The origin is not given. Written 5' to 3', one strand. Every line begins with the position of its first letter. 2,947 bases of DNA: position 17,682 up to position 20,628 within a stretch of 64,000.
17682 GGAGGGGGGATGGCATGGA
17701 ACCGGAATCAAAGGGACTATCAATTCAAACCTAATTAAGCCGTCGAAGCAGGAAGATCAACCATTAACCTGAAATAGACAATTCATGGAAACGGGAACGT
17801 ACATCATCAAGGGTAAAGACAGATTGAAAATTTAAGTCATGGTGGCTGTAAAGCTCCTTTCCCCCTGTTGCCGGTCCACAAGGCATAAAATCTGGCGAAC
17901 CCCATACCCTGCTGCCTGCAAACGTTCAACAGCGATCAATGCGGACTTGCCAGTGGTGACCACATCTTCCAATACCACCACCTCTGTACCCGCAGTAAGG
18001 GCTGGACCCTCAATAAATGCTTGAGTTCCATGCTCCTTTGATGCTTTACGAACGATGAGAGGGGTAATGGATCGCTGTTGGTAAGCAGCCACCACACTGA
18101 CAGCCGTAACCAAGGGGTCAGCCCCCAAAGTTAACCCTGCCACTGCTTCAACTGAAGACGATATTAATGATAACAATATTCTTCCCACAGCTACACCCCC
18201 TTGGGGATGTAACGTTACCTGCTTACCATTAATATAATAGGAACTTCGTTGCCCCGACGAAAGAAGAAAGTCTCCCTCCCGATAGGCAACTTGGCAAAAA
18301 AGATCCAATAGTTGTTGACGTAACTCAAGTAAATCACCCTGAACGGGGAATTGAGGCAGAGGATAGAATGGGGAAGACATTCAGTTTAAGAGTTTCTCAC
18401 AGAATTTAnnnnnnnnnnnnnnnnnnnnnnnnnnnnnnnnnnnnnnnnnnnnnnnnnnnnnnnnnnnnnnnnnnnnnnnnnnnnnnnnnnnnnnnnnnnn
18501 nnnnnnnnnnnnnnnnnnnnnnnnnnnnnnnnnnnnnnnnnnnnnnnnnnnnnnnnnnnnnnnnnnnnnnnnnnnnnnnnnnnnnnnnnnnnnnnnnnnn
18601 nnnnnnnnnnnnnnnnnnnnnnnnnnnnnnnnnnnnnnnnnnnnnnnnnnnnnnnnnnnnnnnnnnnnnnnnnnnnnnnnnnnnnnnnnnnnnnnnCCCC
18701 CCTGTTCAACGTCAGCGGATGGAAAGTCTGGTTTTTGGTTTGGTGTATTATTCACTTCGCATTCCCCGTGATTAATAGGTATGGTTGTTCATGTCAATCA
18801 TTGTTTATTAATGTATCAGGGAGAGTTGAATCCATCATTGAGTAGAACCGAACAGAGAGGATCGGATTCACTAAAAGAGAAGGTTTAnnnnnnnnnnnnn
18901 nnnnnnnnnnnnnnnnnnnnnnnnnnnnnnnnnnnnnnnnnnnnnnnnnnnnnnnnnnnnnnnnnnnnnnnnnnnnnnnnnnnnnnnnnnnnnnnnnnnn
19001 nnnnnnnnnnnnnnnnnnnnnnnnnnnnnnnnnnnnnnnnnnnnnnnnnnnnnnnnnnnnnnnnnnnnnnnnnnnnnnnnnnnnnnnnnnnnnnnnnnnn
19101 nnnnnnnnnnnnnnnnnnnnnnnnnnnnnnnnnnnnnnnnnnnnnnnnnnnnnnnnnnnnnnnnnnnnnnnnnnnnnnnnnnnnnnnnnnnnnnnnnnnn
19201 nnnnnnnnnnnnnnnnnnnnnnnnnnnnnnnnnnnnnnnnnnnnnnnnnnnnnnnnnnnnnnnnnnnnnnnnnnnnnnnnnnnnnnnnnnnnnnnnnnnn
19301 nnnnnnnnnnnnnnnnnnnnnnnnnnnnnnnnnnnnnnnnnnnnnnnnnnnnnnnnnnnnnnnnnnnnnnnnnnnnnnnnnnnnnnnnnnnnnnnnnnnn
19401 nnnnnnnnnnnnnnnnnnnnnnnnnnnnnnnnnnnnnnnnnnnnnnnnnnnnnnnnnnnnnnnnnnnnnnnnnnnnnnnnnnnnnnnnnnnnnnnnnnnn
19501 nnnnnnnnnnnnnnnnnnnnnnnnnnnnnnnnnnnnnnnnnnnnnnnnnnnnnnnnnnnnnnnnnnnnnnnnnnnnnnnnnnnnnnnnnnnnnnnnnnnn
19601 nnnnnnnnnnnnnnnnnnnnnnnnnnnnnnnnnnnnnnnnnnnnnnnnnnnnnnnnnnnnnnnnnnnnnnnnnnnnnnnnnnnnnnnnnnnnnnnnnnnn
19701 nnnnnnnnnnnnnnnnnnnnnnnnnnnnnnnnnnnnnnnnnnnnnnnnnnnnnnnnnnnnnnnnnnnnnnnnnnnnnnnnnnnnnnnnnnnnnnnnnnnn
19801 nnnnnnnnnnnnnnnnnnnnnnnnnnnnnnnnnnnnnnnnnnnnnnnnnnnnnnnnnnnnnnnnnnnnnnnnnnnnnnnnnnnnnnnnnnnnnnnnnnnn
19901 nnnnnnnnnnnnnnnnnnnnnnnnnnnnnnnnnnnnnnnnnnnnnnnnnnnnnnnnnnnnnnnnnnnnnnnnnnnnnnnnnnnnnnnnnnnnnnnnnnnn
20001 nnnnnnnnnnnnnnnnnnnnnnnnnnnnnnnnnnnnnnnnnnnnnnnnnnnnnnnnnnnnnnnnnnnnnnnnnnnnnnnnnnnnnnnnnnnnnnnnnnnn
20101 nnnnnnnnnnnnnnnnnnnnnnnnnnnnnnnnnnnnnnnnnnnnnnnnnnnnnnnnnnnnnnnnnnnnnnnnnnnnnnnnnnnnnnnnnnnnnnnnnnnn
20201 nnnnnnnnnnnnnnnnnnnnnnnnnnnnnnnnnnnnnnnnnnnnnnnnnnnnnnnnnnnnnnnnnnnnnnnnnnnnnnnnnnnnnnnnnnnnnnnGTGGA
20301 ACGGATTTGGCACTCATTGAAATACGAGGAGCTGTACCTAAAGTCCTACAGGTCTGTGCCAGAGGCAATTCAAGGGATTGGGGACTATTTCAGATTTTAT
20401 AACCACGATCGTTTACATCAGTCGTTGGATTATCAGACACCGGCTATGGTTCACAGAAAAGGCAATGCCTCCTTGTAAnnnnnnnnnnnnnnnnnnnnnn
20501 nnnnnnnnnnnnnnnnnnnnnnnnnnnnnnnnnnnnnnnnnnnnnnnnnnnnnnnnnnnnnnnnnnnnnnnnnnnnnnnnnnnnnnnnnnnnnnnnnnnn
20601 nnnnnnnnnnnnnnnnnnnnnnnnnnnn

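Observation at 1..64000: At least about 18 conserved genes are interrupted exactly at homopolymer runs, most likely systematic indel error rather than pseudogenisation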

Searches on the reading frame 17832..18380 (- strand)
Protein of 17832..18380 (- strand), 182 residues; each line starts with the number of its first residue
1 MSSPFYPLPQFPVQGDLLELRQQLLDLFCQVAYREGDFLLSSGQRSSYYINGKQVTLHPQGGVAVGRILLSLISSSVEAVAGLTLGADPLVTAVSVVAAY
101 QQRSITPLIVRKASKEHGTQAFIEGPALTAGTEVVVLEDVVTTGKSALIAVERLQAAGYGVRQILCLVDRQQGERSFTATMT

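Call 35: search_protein_families(library=pfam, proteins=[window:17832-18380:-])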
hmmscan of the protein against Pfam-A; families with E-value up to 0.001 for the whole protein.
window:17832-18380:- (182 aa): 2 families
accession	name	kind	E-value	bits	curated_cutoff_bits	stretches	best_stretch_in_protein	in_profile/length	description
PF00156.33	Pribosyltran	-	8.4e-05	22.4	26.3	1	57-174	7-130/158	Phosphoribosyl transferase domain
PF14681.12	UPRTase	-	0.00028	20.8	27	1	108-167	96-156/206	Uracil phosphoribosyltransferase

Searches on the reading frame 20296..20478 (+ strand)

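Call 38: search_protein_families(library=pfam, proteins=[window:20296-20478:+], max_evalue=0.01)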
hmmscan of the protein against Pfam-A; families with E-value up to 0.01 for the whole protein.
window:20296-20478:+ (60 aa): 2 families
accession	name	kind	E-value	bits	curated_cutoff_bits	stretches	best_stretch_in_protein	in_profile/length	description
PF13683.12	rve_3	-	3.7e-11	43.1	26.5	1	1-49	19-67/67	Integrase core domain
PF13333.12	rve_2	-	7.9e-08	32.8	22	1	2-50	1-49/56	Integrase core domain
